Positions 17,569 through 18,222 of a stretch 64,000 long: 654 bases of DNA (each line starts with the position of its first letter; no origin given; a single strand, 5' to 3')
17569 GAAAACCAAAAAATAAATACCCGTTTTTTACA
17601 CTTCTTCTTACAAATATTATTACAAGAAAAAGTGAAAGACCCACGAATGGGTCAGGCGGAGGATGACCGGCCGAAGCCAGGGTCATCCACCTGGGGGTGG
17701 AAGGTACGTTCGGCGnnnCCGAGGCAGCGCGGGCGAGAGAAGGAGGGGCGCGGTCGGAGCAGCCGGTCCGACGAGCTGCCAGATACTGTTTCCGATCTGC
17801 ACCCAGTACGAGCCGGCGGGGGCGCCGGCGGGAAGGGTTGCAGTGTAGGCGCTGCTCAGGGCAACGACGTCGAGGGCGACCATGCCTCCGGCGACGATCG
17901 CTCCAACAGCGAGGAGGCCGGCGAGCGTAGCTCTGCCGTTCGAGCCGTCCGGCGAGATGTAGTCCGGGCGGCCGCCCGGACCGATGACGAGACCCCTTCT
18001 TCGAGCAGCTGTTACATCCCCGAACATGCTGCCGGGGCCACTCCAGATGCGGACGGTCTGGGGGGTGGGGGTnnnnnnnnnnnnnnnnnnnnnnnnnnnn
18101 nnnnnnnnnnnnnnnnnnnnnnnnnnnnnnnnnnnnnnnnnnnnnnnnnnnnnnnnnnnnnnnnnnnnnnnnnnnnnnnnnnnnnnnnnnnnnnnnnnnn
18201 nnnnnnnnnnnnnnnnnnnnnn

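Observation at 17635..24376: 455-bp near-identical direct repeat and conserved terminator cassette point to recombinational shuffling of N-terminal heads onto constant 3' ends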

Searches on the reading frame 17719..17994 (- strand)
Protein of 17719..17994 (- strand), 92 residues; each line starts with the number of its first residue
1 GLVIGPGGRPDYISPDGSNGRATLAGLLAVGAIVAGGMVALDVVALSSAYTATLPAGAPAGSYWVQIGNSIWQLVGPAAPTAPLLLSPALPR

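Call 29: find_homologous_proteins(query=A4, max_evalue=0.01)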
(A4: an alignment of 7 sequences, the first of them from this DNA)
Query A4 (7 sequences) (92 aa, profile of the alignment): 1 proteins with E <= 0.01 among 8000 candidates.
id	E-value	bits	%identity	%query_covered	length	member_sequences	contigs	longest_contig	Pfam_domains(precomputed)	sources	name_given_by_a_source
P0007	7.5e-33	130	45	60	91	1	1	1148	-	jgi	jgi:hypothetical protein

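Call 31: find_related_loci(query=A5, collection=genome_contigs, flank=10000)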
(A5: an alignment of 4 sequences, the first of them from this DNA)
Query A5 (92 aa) in genome_contigs; peptide patterns used: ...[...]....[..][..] (x = any residue, [..] = any of these).
33 stretches matched a pattern, but none encodes a relative of the query by tblastn (E <= 1e-3).

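Call 43: find_related_loci(query=A5, collection=metagenome_contigs, flank=10000)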
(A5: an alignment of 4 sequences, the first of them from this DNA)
Query A5 (92 aa) in metagenome_contigs; peptide patterns used: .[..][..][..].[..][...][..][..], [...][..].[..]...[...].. (x = any residue, [..] = any of these).
422 stretches matched a pattern, but none encodes a relative of the query by tblastn (E <= 1e-3).

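Call 46: find_related_loci(query=A5, collection=viral_contigs, flank=10000)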
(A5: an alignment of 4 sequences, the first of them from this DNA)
Query A5 (92 aa) in viral_contigs; peptide patterns used: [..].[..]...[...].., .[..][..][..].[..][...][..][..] (x = any residue, [..] = any of these).
35 stretches matched a pattern, but none encodes a relative of the query by tblastn (E <= 1e-3).

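Call 82: search_solved_structures(query=A4, max_evalue=1)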
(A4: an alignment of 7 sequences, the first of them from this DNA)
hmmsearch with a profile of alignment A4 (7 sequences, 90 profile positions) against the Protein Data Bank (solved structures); distinct sequences matched with E-value up to 1: 3.
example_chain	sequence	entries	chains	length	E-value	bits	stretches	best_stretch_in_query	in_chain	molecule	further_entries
3ihg_A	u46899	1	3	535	0.24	14.5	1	27-76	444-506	RdmE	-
8qvy_A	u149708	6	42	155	0.79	12.9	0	22-61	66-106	Nucleoside diphosphate kinase 3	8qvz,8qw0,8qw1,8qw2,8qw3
1zs6_A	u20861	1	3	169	0.8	12.9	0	22-61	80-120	Nucleoside diphosphate kinase 3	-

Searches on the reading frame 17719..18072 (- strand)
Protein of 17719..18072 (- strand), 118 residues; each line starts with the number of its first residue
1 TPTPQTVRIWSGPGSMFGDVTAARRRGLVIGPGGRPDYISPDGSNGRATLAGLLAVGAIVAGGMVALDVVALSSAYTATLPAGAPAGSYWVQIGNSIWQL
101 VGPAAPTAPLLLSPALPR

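Call 22: search_protein_representatives(alignment_id=A3)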
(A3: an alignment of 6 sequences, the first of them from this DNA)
Query: 6 sequences, 126 profile positions. Proteins with E-value up to 0.001 (for the whole library): 8; up to 1e-10: 7; up to 1e-30: 3. The best 8 are listed.
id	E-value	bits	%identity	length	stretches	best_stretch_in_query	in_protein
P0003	2.2e-45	169.9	-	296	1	1-125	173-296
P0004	2.7e-44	166.4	-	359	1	1-125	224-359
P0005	1.9e-41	157.2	-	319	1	1-125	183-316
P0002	7.4e-27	110.0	-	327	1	1-118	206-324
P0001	1.4e-26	109.1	-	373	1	1-118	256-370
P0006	1.3e-22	96.3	-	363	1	2-111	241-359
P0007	1.0e-10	57.9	-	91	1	20-98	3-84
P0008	9.3e-06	41.8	-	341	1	16-93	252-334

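Call 24: find_encoding_contigs(protein=P0008, flank=10000, max_places=10)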
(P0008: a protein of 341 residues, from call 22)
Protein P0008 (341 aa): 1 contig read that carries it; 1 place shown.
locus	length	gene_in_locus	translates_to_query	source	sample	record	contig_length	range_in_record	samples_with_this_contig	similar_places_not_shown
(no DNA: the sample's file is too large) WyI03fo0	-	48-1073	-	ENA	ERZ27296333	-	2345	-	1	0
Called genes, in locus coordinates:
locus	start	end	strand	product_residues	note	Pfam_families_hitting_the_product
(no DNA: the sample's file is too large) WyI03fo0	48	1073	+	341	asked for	-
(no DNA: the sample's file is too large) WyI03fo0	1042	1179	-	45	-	-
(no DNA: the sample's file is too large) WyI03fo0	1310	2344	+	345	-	?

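Call 25: find_encoding_contigs(protein=P0007, flank=10000, max_places=10)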
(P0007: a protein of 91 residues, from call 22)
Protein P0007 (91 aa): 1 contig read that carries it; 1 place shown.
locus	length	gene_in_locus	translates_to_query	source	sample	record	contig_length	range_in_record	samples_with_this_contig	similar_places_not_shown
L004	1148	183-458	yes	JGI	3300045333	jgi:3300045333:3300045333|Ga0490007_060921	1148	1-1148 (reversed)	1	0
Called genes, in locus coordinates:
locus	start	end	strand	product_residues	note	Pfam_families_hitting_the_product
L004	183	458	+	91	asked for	-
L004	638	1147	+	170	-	?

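Call 54: find_encoding_contigs(protein=P0006, flank=10000, max_places=10)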
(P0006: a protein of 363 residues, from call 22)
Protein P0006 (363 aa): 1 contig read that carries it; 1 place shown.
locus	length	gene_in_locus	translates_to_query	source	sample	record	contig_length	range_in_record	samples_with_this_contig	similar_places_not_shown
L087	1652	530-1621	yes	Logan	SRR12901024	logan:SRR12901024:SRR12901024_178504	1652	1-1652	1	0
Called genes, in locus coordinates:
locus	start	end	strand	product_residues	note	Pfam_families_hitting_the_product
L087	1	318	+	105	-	?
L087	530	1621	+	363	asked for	-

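Call 57: find_encoding_contigs(protein=P0004, flank=10000, max_places=10)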
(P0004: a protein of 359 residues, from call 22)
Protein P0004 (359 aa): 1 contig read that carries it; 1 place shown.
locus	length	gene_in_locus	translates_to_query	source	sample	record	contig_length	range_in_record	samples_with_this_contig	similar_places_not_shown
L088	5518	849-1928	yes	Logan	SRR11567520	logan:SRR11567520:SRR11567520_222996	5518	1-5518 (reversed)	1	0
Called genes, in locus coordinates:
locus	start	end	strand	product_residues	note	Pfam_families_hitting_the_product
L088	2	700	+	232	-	?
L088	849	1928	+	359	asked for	-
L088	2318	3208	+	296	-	-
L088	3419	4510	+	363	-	-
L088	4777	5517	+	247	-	?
